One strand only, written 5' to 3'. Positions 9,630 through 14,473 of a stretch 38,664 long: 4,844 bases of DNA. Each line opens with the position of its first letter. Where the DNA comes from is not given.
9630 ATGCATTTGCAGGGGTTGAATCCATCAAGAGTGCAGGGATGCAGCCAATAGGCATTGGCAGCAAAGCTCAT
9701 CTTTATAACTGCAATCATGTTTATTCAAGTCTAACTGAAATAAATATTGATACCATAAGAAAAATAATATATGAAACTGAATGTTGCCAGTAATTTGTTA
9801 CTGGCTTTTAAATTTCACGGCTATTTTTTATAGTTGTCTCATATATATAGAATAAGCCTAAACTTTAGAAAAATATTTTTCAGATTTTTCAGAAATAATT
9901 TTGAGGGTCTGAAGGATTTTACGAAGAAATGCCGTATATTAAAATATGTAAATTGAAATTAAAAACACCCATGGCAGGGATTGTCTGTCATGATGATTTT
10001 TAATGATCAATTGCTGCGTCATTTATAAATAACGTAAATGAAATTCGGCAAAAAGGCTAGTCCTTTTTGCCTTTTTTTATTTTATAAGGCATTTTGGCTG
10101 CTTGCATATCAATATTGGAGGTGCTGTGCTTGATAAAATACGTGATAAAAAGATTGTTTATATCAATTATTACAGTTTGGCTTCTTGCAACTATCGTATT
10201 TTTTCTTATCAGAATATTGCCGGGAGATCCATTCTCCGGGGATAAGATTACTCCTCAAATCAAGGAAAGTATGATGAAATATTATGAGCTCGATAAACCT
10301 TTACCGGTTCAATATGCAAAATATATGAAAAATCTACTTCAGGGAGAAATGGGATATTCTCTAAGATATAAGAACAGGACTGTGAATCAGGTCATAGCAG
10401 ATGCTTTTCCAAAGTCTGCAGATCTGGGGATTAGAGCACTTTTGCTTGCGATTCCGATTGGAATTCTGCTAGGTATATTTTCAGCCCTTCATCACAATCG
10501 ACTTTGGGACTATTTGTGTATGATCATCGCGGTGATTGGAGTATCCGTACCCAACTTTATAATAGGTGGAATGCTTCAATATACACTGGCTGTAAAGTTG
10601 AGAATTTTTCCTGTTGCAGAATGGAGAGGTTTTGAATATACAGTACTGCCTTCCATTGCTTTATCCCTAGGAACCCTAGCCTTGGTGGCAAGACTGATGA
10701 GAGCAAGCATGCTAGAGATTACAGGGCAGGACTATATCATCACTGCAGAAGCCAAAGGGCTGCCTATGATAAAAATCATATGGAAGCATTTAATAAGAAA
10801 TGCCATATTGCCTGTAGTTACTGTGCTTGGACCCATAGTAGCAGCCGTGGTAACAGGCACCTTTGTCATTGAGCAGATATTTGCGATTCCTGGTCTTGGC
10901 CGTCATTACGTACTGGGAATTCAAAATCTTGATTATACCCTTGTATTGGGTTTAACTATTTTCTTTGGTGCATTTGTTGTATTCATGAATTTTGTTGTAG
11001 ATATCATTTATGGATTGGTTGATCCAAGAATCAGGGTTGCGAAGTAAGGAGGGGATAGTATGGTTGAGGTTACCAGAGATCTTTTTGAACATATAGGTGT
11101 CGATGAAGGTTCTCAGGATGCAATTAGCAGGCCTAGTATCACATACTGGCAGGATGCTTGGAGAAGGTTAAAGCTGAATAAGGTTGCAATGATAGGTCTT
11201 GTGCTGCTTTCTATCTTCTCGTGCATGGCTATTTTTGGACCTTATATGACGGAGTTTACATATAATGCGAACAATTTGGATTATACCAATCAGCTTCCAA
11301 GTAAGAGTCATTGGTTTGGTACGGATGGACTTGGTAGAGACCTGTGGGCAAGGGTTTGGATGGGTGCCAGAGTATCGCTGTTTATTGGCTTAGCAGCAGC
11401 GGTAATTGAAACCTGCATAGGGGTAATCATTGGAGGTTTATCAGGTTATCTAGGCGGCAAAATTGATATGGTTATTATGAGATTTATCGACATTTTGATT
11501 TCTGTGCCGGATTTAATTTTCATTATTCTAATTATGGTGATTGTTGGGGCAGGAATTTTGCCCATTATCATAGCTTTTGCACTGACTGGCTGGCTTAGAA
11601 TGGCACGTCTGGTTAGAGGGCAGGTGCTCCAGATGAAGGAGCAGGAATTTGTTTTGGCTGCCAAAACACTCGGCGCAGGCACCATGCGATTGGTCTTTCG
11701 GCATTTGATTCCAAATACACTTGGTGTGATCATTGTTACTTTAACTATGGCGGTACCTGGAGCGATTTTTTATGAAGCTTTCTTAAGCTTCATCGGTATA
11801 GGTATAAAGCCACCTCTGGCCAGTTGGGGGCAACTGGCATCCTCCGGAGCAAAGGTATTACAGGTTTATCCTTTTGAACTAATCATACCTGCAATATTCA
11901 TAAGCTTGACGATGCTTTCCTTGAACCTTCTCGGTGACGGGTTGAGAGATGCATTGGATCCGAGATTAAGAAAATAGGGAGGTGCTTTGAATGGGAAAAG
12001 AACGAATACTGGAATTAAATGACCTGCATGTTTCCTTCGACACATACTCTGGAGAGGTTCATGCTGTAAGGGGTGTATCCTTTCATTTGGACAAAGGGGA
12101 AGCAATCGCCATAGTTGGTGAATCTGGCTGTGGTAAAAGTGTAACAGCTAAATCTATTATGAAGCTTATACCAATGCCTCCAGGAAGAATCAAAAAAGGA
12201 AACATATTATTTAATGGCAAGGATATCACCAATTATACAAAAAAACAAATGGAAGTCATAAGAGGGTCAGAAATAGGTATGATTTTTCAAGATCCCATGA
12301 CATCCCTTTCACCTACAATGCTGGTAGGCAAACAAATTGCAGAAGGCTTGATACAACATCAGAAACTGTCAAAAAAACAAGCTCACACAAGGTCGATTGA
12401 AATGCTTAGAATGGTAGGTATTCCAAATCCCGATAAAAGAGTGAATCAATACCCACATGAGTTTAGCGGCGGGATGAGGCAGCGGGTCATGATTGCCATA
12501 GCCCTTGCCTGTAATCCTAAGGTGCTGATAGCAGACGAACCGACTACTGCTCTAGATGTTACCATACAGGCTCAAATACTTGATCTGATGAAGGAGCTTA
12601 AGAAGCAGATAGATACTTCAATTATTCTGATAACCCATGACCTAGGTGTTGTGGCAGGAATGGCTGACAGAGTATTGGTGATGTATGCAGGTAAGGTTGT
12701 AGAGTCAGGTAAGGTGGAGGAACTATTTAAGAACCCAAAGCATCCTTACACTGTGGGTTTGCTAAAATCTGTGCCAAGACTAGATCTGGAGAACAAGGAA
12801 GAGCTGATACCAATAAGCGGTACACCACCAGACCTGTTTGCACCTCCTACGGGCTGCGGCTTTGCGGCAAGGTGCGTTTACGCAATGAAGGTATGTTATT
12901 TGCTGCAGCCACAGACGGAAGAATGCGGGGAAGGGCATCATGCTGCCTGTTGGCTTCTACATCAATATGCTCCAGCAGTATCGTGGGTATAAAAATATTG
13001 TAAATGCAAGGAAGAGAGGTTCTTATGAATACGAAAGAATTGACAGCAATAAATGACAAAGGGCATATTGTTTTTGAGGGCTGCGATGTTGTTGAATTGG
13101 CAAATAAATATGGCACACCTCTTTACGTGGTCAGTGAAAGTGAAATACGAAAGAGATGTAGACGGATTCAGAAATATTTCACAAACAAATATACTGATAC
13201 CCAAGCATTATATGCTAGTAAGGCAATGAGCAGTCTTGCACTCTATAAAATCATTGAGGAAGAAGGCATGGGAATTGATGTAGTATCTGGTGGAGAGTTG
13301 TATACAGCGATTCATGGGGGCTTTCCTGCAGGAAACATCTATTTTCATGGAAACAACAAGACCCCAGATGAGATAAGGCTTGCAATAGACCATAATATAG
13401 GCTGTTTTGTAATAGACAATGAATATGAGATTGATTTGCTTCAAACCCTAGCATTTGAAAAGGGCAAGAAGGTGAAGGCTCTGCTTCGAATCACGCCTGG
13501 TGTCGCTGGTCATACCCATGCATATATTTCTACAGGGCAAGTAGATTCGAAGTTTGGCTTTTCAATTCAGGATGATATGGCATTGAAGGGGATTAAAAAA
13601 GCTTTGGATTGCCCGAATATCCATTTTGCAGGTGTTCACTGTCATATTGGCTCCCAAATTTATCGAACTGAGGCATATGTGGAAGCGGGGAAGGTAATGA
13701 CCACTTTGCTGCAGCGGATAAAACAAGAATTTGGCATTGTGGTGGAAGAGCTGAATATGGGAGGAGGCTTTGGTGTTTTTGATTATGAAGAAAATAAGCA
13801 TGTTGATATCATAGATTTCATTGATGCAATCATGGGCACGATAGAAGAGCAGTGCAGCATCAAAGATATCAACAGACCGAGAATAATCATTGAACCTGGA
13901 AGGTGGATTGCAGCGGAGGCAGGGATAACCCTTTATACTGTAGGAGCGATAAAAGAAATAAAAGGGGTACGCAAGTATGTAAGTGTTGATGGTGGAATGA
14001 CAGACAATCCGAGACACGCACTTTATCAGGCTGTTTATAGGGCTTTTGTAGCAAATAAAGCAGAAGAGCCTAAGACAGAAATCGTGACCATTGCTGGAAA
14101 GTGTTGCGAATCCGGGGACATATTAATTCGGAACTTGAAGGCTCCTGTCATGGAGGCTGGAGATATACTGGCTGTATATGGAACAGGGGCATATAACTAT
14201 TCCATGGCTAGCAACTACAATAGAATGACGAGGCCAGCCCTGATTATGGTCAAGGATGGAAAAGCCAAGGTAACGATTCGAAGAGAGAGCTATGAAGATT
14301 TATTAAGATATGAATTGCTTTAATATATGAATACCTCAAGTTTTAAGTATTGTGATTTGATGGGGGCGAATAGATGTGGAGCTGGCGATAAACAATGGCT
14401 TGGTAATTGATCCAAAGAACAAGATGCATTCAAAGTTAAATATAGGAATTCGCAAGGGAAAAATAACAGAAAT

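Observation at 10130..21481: Composite D-amino-acid / murein-peptide salvage island: Opp-type importer interleaved with six peptide-processing enzymes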

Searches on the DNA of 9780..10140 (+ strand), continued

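Call 80: search_with_rna_model(model_id=R1, sources=[window, L003, L004, L005, L083, L084, L085, L107, L129, L204, L074, L080, L014, L207, L130], max_evalue=3, make_alignment=true)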
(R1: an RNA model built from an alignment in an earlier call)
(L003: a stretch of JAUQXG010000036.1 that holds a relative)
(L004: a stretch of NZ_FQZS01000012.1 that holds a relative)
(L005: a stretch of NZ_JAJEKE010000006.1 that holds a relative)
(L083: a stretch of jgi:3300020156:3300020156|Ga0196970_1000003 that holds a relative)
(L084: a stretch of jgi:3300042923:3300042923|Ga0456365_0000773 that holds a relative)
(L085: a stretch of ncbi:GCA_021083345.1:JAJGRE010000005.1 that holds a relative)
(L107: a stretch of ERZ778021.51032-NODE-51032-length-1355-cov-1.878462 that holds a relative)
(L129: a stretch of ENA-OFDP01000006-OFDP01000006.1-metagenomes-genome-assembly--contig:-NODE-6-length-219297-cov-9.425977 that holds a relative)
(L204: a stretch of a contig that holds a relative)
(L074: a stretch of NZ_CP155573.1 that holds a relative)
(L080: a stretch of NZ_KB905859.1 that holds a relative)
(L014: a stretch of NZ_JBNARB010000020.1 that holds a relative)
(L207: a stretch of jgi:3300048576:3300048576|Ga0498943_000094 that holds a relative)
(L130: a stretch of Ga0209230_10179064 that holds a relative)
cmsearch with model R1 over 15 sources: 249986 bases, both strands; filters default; matches with E-value up to 3: 22.
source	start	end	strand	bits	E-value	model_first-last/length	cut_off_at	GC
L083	3471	3588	+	125.1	3.6e-24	1-118/118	no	0.32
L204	3365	3480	-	112.2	2.3e-21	1-118/118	no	0.36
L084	3749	3866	+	112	2.5e-21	1-118/118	no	0.34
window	9964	10081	+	111.6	3e-21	1-118/118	no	0.34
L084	1697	1814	+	107.7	2.1e-20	1-118/118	no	0.32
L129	2207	2324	+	107.1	2.8e-20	1-118/118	no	0.35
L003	4277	4394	+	106.5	3.8e-20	1-118/118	no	0.37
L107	1011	1129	+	99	1.6e-18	1-118/118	no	0.36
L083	9819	9970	+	97.6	3.3e-18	1-118/118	no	0.38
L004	9849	9966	+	83.9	3e-15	1-118/118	no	0.31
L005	9850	9966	+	79.9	2.1e-14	1-118/118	no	0.38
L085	9403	9521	+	73.7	4.7e-13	1-118/118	no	0.37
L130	9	119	-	42.2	3e-06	1-118/118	no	0.32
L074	5918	6078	+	25.1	0.015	1-118/118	no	0.35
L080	7049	7195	+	24.2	0.024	1-118/118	no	0.29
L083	9926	10068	-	17.7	0.59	1-118/118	no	0.35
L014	18787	18908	-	17.7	0.6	1-118/118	no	0.3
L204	432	553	-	15.6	1.7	1-118/118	no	0.28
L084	1780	1834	-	14.8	2.5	58-108/118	no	0.25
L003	8674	8738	-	14.8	2.6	1-118/118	no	0.26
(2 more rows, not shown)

Alignment A6: 22 matches aligned to the model, 235 columns, each read 5' to 3' on its own strand. Consensus structure (alignment columns), stored with it:
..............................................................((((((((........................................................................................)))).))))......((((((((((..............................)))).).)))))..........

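Call 95: search_with_rna_model(model_id=R1, sources=[L214, L210, L211, L212, L213, L006, L010, L028, L054], max_evalue=1)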
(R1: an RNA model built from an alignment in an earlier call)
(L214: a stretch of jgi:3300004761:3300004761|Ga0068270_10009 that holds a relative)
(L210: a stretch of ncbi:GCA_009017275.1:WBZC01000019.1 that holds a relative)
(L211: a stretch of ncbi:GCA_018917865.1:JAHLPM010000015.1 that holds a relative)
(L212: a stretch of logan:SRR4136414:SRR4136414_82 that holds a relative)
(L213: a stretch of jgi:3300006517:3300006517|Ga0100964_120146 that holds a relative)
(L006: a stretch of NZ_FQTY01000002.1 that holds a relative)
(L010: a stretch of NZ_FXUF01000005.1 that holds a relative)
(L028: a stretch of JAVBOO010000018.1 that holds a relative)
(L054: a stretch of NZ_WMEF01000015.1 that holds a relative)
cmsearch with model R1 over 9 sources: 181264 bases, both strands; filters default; matches with E-value up to 1: 2.
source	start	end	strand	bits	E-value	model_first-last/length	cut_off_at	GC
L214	5164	5280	+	108.5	1e-20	1-118/118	no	0.41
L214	9824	9961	+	74.1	2.8e-13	1-118/118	no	0.42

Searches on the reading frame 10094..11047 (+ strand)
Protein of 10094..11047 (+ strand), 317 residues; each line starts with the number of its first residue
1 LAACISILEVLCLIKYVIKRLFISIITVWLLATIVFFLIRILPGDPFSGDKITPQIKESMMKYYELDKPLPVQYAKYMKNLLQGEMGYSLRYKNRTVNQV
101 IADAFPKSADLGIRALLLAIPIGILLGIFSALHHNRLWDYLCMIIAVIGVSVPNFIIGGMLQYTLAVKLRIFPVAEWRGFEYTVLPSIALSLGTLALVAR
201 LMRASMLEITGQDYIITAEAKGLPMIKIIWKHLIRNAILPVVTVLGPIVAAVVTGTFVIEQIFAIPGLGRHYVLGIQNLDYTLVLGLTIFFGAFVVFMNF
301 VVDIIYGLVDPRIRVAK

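Call 3: search_protein_families(library=pfam, proteins=[window:10094-11047:+])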
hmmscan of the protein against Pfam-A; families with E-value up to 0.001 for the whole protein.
window:10094-11047:+ (317 aa): 2 families
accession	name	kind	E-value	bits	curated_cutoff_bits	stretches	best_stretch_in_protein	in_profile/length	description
PF00528.27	BPD_transp_1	-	2.4e-37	128.9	26.4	1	123-314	1-183/184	Binding-protein-dependent transport system inner membrane component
PF19300.4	BPD_transp_1_N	-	8e-10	39.3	23.8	1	14-86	2-77/114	Binding-prot-dependent transport system membrane comp, N-term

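Call 4: search_protein_families(library=ncbifam, proteins=[window:10094-11047:+])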
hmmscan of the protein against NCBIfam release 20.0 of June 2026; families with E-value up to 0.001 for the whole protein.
window:10094-11047:+ (317 aa): 18 families
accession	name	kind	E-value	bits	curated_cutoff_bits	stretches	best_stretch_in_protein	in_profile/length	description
NF045471.1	Opp3B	equivalog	9.8e-111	370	480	1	14-316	2-305/308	oligopeptide ABC transporter permease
NF007008.0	PRK09471.1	equivalog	1.8e-86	290.4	388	1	14-314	2-305/306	oligopeptide ABC transporter permease OppB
NF045470.1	Opp2B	equivalog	1.4e-76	257.6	350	1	20-314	1-300/300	nickel ABC transporter permease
TIGR02789.1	nickel_nikB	equivalog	9.7e-65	219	447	1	14-314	2-307/314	nickel ABC transporter permease subunit NikB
NF007677.0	PRK10352.1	equivalog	3.6e-61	207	433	1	14-316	2-309/314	nickel ABC transporter permease subunit NikB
NF011661.0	PRK15081.1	equivalog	4.4e-61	207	463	1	14-315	2-305/306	glutathione ABC transporter permease GsiC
NF045472.1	Opp4B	equivalog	1.6e-60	205.1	450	1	14-314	2-319/319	oligopeptide ABC transporter permease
NF045469.1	Opp1B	equivalog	3.9e-60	204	380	1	14-314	2-307/307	nickel/cobalt ABC transporter permease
NF008161.0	PRK10914.1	equivalog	4.1e-53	180.7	590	2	182-316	204-338/339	dipeptide ABC transporter permease DppB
NF011690.0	PRK15110.1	equivalog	4.7e-35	121.5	432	2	181-311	181-311/321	putrescine export ABC transporter permease SapB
NF011712.0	PRK15133.1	subfamily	2.2e-34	119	445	1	52-314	81-360/364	microcin C ABC transporter permease YejB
NF043081.1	MMSYN1_0165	equivalog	3.6e-29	102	350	1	92-316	161-387/388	oligopeptide ABC transporter permease OppB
NF045476.1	Opp4C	equivalog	1.2e-08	34.6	350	1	111-253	82-210/278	oligopeptide ABC transporter permease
NF045474.1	Opp2C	equivalog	2.3e-06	27.4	300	1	111-244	45-163/236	nickel transporter permease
NF011596.0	PRK15021.1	subfamily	2.8e-05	23.3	439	1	185-297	206-321/341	microcin C ABC transporter permease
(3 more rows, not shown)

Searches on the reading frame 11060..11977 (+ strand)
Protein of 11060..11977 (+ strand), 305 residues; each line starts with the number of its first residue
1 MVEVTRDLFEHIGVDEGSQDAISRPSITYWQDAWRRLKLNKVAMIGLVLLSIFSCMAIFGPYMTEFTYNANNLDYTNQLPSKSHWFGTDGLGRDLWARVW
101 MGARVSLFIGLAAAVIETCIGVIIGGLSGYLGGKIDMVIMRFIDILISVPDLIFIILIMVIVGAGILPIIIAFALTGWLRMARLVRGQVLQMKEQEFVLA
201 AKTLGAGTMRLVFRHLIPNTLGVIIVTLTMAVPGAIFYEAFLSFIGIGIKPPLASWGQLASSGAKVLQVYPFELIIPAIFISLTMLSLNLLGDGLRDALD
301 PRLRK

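Call 3: search_protein_families(library=pfam, proteins=[window:11060-11977:+])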
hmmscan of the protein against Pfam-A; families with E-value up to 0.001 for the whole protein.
window:11060-11977:+ (305 aa): 2 families
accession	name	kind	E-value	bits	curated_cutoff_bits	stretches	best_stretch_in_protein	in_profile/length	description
PF00528.27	BPD_transp_1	-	4.1e-33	115.1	26.4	1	121-305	1-184/184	Binding-protein-dependent transport system inner membrane component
PF12911.12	OppC_N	-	8.6e-18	64.4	23.9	1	28-80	1-53/53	N-terminal TM domain of oligopeptide transport permease C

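Call 4: search_protein_families(library=ncbifam, proteins=[window:11060-11977:+])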
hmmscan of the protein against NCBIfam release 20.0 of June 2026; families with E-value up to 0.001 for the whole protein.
window:11060-11977:+ (305 aa): 23 families
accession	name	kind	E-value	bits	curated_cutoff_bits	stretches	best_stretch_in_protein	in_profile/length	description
NF045475.1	Opp3C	equivalog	4.4e-115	384.3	450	2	78-304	102-328/328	oligopeptide ABC transporter permease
NF045476.1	Opp4C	equivalog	7.1e-91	304.3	350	1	29-302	2-278/278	oligopeptide ABC transporter permease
NF011935.0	PRK15406.1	equivalog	2.7e-83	280.2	433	1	28-303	24-301/302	oligopeptide ABC transporter permease OppC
NF043080.1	MMSYN1_0166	equivalog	3e-72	243.1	370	1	6-303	3-305/307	oligopeptide ABC transporter permease OppC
NF045474.1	Opp2C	equivalog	2.2e-70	236.9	300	1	72-300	8-236/236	nickel transporter permease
NF011662.0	PRK15082.1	equivalog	1.1e-69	235.2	484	1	27-304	23-301/303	glutathione ABC transporter permease GsiD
NF045473.1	Opp1C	equivalog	5.2e-69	232.6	350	1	39-303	3-267/267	nickel/cobalt ABC transporter permease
TIGR02790.1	nickel_nikC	equivalog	1.9e-68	230.8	358.45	1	44-300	2-258/258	nickel ABC transporter permease subunit NikC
NF007376.0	PRK09881.1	equivalog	4e-63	213.2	434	1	30-303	20-293/298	D,D-dipeptide ABC transporter permease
NF007738.0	PRK10417.1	equivalog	8.9e-62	209.1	335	1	40-304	8-272/277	nickel ABC transporter permease subunit NikC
NF008160.0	PRK10913.1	equivalog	7.8e-55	186.4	483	1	26-304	15-299/300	dipeptide ABC transporter permease DppC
NF047573.1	opine_perm_CntC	exception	1.9e-53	181.6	440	1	34-303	2-271/271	staphylopine uptake ABC transporter permease subunit CntC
NF011691.0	PRK15111.1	equivalog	1e-37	130.3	379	1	29-299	15-291/296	putrescine export ABC transporter permease SapC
NF011596.0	PRK15021.1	subfamily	5.8e-34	117.6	439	1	75-302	112-338/341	microcin C ABC transporter permease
NF045470.1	Opp2B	equivalog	1.3e-06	27.9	350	1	93-304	81-300/300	nickel ABC transporter permease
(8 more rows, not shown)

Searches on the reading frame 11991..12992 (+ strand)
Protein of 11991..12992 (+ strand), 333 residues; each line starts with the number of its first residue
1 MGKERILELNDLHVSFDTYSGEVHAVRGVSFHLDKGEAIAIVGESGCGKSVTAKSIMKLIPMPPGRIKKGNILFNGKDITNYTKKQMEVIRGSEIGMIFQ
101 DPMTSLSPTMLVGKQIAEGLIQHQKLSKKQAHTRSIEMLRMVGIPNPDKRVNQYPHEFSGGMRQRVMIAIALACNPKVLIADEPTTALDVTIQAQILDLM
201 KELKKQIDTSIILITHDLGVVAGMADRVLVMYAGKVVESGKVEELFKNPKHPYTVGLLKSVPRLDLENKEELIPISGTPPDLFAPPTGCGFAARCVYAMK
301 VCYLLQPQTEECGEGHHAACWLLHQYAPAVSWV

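Call 3: search_protein_families(library=pfam, proteins=[window:11991-12992:+])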
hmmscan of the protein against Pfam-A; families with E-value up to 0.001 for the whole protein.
window:11991-12992:+ (333 aa): 4 families
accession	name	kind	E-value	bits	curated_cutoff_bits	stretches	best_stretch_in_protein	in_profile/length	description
PF00005.33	ABC_tran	-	2.9e-32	112.6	25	1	27-186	2-137/137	ABC transporter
PF08352.17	oligo_HPY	-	7.5e-20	71.5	27.1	1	237-302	1-65/65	Oligopeptide/dipeptide transporter, C-terminal region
PF13304.12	AAA_21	-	2.9e-07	31.3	27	1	148-221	228-303/304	AAA domain, putative AbiEii toxin, Type IV TA system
PF02463.25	SMC_N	-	3.6e-06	27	40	1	38-231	26-211/220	RecF/RecN/SMC N terminal domain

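Call 4: search_protein_families(library=ncbifam, proteins=[window:11991-12992:+])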
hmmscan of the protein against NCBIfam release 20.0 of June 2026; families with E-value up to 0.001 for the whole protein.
window:11991-12992:+ (333 aa): 189 families (the best 25 are shown)
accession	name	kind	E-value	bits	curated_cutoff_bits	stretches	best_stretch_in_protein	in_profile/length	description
NF043079.1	MMSYN1_0167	equivalog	3.3e-124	415.7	740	2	83-330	296-542/561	oligopeptide ABC transporter ATP-binding protein OppD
NF007010.1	PRK09473.1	subfamily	4.4e-123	410.1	575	1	7-322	2-313/318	oligopeptide ABC transporter ATP-binding protein OppD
NF008246.0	PRK11022.1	equivalog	4.9e-105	351.2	541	1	6-321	3-315/326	dipeptide ABC transporter ATP-binding protein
NF007613.0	PRK10261.1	equivalog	4.3e-95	319.4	1077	1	4-265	10-276/623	glutathione ABC transporter ATP-binding protein GsiA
NF008453.0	PRK11308.1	subfamily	2e-90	303.4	408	1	20-325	32-328/334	dipeptide ABC transporter ATP-binding protein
NF011713.0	PRK15134.1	equivalog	2.3e-86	290.5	834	1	5-263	4-262/529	microcin C ABC transporter ATP-binding protein YejF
NF011659.0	PRK15079.1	equivalog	4.6e-84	282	540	1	5-321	10-329/334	murein tripeptide/oligopeptide ABC transporter ATP binding protein OppF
NF047576.1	opine_ATP_CntF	equivalog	5.8e-81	271.6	385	1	6-264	2-256/264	staphylopine uptake ABC transporter ATP-binding protein CntF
NF047578.1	opine_ATP_CntD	equivalog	6.8e-80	268.1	380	1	6-264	2-256/266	staphylopine uptake ABC transporter ATP-binding protein CntD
NF043071.1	DppF_dipep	equivalog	2.8e-79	266.9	660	1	22-324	35-328/331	dipeptide ABC transporter ATP-binding subunit DppF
TIGR02770.1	nickel_nikD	equivalog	1.9e-77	259.7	318.7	1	26-259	2-227/230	nickel import ATP-binding protein NikD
NF043078.1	MMSYN1_0168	equivalog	5.6e-66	223.5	800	3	138-269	476-605/649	oligopeptide ABC transporter ATP-binding protein OppF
NF011674.0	PRK15093.1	equivalog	2e-65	221.1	627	1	6-320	3-321/330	putrescine export ABC transporter ATP-binding protein SapD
TIGR02769.1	nickel_nikE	equivalog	1.2e-54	185.6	332.55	1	23-261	24-253/265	nickel import ATP-binding protein NikE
NF007739.0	PRK10419.1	subfamily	6.7e-53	179.9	354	1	13-245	15-239/268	nickel ABC transporter ATP-binding protein NikE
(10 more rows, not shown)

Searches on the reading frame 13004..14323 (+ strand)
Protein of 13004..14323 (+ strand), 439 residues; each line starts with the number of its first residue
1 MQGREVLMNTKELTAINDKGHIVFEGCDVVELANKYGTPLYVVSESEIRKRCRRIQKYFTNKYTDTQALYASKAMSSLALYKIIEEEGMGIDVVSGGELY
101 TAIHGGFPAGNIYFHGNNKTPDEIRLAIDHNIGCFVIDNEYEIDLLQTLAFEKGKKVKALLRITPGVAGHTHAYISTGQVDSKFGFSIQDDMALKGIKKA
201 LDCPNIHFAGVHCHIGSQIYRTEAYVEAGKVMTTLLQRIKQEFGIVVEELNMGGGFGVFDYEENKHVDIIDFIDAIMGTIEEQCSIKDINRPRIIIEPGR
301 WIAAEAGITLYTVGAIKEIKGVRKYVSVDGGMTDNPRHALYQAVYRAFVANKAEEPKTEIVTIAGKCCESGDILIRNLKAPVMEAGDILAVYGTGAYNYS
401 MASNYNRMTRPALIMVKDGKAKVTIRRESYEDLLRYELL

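Call 3: search_protein_families(library=pfam, proteins=[window:13004-14323:+])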
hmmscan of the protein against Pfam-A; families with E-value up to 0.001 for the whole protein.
window:13004-14323:+ (439 aa): 2 families
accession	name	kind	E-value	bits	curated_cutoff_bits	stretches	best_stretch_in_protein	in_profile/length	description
PF02784.22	Orn_Arg_deC_N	-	6.3e-60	203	23.4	1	46-304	2-247/247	Pyridoxal-dependent decarboxylase, pyridoxal binding domain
PF00278.28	Orn_DAP_Arg_deC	-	7.6e-17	61.8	23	1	138-395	5-95/95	Pyridoxal-dependent decarboxylase, C-terminal sheet domain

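Call 4: search_protein_families(library=ncbifam, proteins=[window:13004-14323:+])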
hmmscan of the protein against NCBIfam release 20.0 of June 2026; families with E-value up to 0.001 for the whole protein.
window:13004-14323:+ (439 aa): 8 families
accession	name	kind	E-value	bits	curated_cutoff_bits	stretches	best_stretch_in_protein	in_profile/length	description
TIGR01048.1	lysA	equivalog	1.1e-140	468.8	297.9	1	16-437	3-416/417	diaminopimelate decarboxylase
NF052544.1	OrLyDeCDokD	equivalog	9.9e-65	218.9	700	1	7-437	13-459/461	ornithine/lysine decarboxylase DokD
TIGR03099.1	dCO2ase_PEP1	hypoth_equivalog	6.8e-57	193.3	478.45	1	19-405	5-385/398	pyridoxal-dependent decarboxylase, exosortase A system-associated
NF006515.0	PRK08961.1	equivalog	2.3e-51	174.8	802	1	34-414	499-857/861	bifunctional aspartate kinase/diaminopimelate decarboxylase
NF041039.1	FslC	exception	1.2e-27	96.8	500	1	29-421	19-408/418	rhizoferrin biosystnesis N-citrylornithine decarboxylase FslC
TIGR01273.1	speA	equivalog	3.4e-16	58.9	624.1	1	122-315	150-350/624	arginine decarboxylase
NF003763.0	PRK05354.1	equivalog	8.9e-16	57.5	369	1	134-321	174-364/636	biosynthetic arginine decarboxylase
TIGR01047.1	nspC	equivalog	1.2e-06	27.2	409.05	1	38-433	3-376/380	carboxynorspermidine decarboxylase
